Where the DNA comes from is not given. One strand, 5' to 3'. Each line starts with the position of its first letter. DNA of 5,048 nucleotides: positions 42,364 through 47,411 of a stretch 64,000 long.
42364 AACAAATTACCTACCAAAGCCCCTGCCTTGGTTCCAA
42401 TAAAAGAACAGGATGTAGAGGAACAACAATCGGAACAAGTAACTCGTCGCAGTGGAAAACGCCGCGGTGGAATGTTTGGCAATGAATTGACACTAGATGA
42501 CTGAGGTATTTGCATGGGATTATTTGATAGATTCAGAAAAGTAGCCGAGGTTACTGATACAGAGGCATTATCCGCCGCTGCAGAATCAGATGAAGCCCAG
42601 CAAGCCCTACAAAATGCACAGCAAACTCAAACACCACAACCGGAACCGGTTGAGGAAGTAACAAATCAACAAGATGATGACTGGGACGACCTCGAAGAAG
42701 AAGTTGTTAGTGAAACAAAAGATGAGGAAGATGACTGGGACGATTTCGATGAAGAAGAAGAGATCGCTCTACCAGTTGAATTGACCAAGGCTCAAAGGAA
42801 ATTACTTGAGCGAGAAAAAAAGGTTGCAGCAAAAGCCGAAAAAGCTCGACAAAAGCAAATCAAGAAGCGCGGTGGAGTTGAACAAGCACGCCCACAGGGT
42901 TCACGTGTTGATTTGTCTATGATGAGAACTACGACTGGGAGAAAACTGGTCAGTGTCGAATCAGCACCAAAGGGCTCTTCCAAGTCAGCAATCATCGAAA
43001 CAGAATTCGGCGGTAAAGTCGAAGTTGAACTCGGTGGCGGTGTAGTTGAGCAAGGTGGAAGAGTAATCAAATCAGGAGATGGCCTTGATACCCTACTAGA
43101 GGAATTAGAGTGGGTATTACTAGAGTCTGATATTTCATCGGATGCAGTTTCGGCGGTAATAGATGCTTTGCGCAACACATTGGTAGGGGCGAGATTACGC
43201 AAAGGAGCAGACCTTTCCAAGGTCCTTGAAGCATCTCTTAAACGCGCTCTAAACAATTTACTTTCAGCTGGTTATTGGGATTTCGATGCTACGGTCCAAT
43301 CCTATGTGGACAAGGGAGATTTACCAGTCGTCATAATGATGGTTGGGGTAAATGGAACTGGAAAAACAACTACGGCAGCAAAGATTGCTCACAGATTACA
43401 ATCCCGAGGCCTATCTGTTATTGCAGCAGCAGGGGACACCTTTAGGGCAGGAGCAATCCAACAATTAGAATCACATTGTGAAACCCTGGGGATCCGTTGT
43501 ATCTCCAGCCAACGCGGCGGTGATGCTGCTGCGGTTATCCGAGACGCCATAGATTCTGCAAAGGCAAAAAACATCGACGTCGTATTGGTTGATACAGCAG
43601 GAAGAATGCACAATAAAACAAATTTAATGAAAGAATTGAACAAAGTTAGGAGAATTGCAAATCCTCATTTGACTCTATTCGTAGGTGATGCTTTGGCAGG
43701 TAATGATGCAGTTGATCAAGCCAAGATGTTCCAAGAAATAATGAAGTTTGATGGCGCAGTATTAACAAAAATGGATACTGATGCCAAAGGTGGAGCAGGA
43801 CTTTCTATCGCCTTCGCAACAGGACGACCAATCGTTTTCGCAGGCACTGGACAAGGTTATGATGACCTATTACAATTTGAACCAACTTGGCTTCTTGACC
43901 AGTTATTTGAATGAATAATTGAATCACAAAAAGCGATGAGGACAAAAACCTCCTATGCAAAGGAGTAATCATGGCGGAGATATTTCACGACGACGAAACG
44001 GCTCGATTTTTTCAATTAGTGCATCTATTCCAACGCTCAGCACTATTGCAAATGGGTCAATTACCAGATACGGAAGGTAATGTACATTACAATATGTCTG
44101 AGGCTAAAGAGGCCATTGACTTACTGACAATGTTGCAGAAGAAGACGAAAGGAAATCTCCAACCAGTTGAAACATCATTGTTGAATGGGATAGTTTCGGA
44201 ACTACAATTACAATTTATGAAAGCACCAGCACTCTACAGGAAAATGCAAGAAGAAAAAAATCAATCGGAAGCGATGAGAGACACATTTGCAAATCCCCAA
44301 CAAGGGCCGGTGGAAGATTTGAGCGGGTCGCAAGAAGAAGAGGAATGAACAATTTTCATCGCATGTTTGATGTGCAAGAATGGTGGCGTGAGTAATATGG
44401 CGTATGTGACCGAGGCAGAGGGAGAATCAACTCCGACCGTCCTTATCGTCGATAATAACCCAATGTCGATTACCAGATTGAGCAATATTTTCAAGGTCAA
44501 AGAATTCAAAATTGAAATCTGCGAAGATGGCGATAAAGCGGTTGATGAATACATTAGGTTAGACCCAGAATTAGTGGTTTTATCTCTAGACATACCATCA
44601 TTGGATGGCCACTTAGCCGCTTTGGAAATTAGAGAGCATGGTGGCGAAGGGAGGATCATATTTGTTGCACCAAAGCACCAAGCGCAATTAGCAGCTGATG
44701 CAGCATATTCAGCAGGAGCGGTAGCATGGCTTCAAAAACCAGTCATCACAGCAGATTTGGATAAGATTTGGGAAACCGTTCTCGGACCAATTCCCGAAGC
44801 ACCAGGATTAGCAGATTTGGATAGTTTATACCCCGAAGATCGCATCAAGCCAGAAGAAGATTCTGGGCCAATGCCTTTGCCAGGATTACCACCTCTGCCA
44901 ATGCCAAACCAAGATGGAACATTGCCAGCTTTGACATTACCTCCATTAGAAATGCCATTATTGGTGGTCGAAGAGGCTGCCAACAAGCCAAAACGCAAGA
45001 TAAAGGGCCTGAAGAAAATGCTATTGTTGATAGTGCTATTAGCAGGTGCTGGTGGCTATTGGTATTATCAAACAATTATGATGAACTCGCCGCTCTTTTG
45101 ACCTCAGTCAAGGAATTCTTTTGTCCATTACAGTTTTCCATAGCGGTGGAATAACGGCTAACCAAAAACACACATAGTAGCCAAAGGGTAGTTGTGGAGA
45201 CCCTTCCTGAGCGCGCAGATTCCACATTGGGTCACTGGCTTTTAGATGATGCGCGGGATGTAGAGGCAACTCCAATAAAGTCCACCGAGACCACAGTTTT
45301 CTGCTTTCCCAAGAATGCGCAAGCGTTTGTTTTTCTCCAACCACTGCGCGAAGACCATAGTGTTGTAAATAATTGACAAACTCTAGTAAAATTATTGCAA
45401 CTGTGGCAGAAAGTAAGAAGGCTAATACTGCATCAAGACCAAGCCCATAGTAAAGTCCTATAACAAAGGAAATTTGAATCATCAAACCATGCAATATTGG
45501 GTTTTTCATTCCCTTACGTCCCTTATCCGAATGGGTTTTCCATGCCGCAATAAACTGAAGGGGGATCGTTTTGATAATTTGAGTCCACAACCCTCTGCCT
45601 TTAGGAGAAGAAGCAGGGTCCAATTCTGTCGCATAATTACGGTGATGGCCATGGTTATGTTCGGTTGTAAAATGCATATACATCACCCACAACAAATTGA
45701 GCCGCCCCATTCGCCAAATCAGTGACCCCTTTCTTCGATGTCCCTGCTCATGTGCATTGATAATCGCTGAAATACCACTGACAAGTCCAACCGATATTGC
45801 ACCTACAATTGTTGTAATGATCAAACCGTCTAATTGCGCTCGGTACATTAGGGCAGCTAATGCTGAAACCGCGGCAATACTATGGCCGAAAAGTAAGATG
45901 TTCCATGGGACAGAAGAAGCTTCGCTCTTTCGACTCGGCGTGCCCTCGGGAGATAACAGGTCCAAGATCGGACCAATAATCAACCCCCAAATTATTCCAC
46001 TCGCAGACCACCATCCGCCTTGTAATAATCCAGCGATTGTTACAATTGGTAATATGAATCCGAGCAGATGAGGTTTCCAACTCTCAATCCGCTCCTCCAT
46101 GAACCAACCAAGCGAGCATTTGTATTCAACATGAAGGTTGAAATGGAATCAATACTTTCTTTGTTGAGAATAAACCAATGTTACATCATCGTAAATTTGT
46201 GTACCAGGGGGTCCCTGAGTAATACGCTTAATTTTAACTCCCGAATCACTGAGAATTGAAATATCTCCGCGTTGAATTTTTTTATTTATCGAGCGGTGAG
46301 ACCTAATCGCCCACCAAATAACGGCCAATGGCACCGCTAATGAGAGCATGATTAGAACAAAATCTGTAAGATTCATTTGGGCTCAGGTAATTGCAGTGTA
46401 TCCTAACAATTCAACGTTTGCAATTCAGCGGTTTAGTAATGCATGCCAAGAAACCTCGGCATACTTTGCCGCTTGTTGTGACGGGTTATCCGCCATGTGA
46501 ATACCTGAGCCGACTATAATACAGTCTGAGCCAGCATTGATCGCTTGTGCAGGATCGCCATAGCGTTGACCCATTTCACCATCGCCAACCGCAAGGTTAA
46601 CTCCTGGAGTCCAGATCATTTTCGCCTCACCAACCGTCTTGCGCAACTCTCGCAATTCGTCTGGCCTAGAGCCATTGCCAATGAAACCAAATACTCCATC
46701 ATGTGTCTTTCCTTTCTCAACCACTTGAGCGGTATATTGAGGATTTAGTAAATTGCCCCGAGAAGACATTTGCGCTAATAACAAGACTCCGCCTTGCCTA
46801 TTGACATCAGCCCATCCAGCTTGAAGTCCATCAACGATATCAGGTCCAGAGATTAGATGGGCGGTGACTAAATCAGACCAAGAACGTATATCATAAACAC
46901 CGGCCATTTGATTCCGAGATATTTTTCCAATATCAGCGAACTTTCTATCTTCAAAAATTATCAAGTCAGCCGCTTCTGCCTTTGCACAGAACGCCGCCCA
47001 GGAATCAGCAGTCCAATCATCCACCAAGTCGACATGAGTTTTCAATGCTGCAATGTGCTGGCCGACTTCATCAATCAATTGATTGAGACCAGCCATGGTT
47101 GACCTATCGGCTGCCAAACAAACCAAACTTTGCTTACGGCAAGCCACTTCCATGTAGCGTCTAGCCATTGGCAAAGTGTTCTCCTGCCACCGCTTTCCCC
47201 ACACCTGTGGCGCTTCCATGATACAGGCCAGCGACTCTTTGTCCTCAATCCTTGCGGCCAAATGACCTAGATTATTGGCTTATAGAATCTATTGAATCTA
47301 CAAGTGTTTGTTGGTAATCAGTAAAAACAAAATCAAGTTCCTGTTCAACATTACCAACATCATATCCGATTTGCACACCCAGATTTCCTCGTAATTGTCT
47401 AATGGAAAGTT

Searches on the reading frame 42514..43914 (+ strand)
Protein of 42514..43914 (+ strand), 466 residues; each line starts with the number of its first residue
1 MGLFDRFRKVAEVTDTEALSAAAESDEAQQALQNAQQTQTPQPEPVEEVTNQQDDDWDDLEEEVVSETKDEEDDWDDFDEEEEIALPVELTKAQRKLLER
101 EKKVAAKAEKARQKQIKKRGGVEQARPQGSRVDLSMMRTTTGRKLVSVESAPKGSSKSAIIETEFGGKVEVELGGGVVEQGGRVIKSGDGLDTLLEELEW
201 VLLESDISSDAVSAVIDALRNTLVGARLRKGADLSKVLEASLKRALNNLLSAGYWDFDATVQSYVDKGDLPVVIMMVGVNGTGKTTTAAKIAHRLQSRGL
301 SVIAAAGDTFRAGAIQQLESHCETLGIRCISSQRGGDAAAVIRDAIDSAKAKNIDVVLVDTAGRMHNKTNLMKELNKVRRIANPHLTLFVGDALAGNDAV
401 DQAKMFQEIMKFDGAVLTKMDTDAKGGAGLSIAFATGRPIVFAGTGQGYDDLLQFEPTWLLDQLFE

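Call 78: search_protein_families(library=pfam, proteins=[window:42514-43914:+], max_evalue=0.001)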
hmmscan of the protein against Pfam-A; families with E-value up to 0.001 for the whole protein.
window:42514-43914:+ (466 aa): 11 families
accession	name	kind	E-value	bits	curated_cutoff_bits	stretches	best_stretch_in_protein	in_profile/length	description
PF00448.28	SRP54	-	3.9e-71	239.2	22.7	1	271-465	1-195/196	SRP54-type protein, GTPase domain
PF13401.12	AAA_22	-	7.9e-07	29.9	27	1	274-383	8-109/130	AAA domain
PF13604.12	AAA_30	-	8.6e-07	29.3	27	1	273-410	20-141/191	AAA domain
PF00004.35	AAA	-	2.1e-06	28.6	21.2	1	274-369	1-73/131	ATPase family associated with various cellular activities (AAA)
PF02881.24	SRP54_N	-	2.1e-06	28.3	22.4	1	191-241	23-74/75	SRP54-type protein, helical bundle domain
PF06414.18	Zeta_toxin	-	1.3e-05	25.2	22.3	1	264-374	10-116/199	Zeta toxin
PF01583.26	APS_kinase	-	6.1e-05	23.5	21.1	1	271-319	2-50/152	Adenylylsulphate kinase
PF13207.12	AAA_17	-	6.3e-05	23.7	27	1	277-389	1-107/136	AAA domain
PF13671.12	AAA_33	-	9e-05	23.2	27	1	273-362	1-79/143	AAA domain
PF03266.21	NTPase_1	-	0.00037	20.8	23.9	0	274-303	2-31/168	NTPase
PF09848.15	SLFN-g3_helicase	-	0.00079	19.2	24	1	272-380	2-109/354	Schlafen group 3, DNA/RNA helicase domain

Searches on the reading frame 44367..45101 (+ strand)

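Call 78: search_protein_families(library=pfam, proteins=[window:44367-45101:+], max_evalue=0.001)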
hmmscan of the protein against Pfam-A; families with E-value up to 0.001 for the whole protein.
window:44367-45101:+ (244 aa): 1 family
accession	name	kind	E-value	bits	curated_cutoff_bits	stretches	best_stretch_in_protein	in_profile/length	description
PF00072.30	Response_reg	-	1.9e-15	57.4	30.2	1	25-133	1-108/111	Response regulator receiver domain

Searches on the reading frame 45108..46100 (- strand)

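Call 78: search_protein_families(library=pfam, proteins=[window:45108-46100:-], max_evalue=0.001)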
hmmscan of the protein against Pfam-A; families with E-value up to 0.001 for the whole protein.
window:45108-46100:- (330 aa): 1 family
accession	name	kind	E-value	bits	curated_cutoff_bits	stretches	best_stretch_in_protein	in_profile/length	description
PF00487.30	FA_desaturase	-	2.7e-21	76.9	29.7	1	99-305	7-243/253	Fatty acid desaturase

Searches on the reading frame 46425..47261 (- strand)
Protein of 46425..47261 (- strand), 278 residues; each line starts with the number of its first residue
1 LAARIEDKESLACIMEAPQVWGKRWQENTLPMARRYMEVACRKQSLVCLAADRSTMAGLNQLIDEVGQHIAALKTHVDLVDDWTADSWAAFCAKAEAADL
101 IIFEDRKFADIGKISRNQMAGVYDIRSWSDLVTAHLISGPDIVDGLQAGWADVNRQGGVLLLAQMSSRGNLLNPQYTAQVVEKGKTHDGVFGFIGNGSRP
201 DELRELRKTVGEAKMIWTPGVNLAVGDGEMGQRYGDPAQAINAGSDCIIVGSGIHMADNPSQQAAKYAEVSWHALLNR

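Call 78: search_protein_families(library=pfam, proteins=[window:46425-47261:-], max_evalue=0.001)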
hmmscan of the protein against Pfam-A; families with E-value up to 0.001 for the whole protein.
window:46425-47261:- (278 aa): 1 family
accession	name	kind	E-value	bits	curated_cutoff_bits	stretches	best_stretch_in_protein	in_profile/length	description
PF00215.30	OMPdecase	-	2.1e-42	145.9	27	1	46-267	2-221/221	Orotidine 5'-phosphate decarboxylase / HUMPS family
